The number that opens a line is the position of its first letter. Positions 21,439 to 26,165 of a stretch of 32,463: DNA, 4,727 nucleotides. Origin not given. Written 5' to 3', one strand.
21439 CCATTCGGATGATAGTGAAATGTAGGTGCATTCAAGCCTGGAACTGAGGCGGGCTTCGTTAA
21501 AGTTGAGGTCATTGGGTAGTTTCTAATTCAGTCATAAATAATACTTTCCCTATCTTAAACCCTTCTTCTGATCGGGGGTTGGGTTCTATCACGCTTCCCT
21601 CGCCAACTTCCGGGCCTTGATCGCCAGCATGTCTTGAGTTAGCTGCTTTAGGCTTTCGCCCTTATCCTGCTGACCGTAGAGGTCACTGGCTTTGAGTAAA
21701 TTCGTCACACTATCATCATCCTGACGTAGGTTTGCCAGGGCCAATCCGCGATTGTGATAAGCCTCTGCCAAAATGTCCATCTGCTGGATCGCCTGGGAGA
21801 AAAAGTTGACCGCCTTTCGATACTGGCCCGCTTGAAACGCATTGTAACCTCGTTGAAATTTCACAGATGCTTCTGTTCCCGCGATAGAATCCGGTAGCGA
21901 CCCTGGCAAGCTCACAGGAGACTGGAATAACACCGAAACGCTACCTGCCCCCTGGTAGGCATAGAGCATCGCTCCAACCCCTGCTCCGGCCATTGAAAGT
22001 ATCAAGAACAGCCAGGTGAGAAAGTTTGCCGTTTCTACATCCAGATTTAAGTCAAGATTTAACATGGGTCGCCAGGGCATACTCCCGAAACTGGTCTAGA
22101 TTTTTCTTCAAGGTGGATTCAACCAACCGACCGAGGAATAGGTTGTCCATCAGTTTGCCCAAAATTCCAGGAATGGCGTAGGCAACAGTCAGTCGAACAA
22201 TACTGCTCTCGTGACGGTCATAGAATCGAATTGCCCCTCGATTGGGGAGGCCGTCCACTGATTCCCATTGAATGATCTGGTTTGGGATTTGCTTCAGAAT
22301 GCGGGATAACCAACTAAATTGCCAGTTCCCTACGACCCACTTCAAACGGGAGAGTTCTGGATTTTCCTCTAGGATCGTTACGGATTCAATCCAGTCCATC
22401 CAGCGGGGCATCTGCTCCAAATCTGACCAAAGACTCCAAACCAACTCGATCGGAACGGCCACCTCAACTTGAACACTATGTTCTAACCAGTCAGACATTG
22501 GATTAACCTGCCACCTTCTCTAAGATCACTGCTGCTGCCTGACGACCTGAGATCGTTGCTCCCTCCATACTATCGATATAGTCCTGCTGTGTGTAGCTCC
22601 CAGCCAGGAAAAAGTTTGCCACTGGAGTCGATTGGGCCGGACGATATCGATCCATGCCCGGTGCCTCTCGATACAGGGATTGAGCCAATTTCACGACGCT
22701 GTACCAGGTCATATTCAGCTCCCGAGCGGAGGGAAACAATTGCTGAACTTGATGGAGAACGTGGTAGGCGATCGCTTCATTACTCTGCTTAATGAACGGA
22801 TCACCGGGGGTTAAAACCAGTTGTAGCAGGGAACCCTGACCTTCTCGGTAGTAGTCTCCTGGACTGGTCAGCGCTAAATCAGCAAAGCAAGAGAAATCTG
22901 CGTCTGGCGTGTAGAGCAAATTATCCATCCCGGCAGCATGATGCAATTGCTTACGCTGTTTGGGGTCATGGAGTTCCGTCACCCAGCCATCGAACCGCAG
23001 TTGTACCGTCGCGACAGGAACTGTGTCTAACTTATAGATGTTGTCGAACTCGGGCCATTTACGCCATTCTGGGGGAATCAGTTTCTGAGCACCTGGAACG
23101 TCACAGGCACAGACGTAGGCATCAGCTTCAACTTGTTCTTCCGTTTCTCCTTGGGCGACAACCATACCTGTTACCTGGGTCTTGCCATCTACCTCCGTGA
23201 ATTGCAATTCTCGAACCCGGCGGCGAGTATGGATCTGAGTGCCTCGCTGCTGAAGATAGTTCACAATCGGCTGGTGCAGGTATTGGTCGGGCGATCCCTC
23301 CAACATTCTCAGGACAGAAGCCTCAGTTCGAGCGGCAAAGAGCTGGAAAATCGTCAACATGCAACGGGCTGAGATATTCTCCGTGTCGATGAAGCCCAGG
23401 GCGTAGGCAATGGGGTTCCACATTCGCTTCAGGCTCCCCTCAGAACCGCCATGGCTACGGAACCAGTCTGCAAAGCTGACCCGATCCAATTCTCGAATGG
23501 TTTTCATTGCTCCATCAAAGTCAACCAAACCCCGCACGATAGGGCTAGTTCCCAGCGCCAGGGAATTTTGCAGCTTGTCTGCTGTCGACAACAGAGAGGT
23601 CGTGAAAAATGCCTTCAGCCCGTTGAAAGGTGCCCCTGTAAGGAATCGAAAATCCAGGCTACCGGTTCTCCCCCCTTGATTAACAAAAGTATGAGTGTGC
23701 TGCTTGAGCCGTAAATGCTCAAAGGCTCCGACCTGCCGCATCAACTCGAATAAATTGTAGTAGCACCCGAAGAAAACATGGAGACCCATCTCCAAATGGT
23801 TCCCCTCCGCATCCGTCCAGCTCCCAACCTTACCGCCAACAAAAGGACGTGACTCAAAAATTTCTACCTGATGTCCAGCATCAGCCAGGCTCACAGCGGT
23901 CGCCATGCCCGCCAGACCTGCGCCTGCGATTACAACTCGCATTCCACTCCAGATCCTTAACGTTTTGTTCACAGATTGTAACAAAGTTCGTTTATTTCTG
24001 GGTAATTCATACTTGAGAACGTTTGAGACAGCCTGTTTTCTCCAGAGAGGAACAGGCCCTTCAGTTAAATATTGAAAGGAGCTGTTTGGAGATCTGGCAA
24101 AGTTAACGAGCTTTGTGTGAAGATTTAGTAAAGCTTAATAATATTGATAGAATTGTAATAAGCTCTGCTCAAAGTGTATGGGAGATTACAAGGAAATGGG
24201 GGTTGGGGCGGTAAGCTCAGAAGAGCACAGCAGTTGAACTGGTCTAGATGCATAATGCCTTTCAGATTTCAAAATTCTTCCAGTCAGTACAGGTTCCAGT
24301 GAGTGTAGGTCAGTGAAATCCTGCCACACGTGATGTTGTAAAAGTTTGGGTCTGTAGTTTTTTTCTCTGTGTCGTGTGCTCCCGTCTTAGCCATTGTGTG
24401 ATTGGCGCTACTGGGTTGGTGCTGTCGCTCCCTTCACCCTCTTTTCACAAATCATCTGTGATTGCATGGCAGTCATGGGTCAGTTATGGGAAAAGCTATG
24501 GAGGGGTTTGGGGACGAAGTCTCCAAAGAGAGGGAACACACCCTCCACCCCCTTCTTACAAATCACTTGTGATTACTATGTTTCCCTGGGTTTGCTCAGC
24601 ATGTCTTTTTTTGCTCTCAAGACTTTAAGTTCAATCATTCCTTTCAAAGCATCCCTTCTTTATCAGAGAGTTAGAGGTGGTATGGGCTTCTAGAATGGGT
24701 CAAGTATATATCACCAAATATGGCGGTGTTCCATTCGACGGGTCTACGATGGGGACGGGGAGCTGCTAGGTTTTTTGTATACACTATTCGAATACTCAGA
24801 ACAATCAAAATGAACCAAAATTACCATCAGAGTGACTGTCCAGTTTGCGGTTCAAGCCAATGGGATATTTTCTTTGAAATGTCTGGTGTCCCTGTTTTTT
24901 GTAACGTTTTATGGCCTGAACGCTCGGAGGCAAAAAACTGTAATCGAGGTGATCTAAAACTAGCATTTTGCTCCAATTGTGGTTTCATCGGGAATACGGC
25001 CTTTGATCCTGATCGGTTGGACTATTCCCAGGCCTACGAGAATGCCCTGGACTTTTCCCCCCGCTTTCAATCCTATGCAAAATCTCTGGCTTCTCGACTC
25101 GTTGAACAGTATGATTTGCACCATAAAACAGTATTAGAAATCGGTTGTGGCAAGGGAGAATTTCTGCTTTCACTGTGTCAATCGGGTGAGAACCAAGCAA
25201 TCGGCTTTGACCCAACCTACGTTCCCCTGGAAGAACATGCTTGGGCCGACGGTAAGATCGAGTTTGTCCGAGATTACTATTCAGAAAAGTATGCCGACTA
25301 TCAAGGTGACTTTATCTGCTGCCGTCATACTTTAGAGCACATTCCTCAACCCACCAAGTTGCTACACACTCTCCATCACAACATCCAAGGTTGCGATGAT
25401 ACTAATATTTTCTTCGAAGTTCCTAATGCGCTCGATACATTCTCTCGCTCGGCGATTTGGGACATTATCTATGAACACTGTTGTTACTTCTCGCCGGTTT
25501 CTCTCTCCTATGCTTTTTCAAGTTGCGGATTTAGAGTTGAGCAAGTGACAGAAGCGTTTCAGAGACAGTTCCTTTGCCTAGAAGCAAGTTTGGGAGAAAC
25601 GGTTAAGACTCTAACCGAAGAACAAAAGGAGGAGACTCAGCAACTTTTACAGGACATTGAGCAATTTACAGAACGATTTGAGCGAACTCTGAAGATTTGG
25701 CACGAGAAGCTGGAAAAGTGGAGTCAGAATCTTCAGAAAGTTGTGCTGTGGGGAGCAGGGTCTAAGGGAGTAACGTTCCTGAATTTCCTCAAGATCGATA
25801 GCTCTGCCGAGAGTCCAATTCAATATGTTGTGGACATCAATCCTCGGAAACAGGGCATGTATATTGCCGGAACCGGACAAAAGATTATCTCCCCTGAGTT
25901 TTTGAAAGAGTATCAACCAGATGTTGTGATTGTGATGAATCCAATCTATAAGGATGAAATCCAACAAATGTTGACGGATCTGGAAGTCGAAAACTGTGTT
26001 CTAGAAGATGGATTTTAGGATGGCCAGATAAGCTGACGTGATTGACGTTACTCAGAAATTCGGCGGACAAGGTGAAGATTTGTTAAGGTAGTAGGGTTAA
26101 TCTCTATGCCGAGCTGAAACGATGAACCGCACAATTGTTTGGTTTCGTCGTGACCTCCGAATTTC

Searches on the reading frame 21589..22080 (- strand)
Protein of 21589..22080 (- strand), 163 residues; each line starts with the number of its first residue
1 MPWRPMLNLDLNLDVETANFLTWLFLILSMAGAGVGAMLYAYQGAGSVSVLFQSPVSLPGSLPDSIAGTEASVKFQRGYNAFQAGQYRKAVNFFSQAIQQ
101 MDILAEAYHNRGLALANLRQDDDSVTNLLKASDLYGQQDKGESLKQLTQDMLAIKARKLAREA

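Call 33: find_encoding_contigs(protein=window:21589-22080:-, flank=10000, max_places=10)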
Protein window:21589-22080:- (163 aa): no gene with exactly this product is on record in the collection.

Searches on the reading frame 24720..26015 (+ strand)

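Call 7: search_protein_families(library=pfam, proteins=[window:24720-26015:+], max_evalue=0.01)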
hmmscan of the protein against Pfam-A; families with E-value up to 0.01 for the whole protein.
window:24720-26015:+ (432 aa): 10 families
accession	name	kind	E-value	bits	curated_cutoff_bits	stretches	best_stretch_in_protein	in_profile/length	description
PF13489.12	Methyltransf_23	-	2.8e-21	76.4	27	1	123-275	12-163/164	Methyltransferase domain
PF08484.17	Methyltransf_14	-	1.3e-19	71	23.5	1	293-420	23-147/160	C-methyltransferase C-terminal domain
PF08241.18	Methyltransf_11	-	4.1e-08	34.2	21.2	1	139-218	1-83/95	Methyltransferase domain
PF13649.12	Methyltransf_25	-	1.2e-06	29.5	27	1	138-219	1-90/97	Methyltransferase domain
PF08242.18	Methyltransf_12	-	9.9e-06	26.7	30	1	139-220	1-90/98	Methyltransferase domain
PF22674.2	C2185-like_N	-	7.5e-05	23.4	27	1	340-425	4-87/91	C2185-like, N-terminal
PF08421.16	Methyltransf_13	-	0.00058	20.4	31.3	1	40-90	1-50/62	Putative zinc binding domain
PF08003.17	Methyltransf_9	-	0.0006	19.3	23.8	1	132-167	113-148/315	Protein of unknown function (DUF1698)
PF13847.12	Methyltransf_31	-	0.0013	18.9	27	0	135-216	4-95/145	Methyltransferase domain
PF02353.26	CMAS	-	0.0091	15.8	27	0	301-340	203-242/273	Mycolic acid cyclopropane synthetase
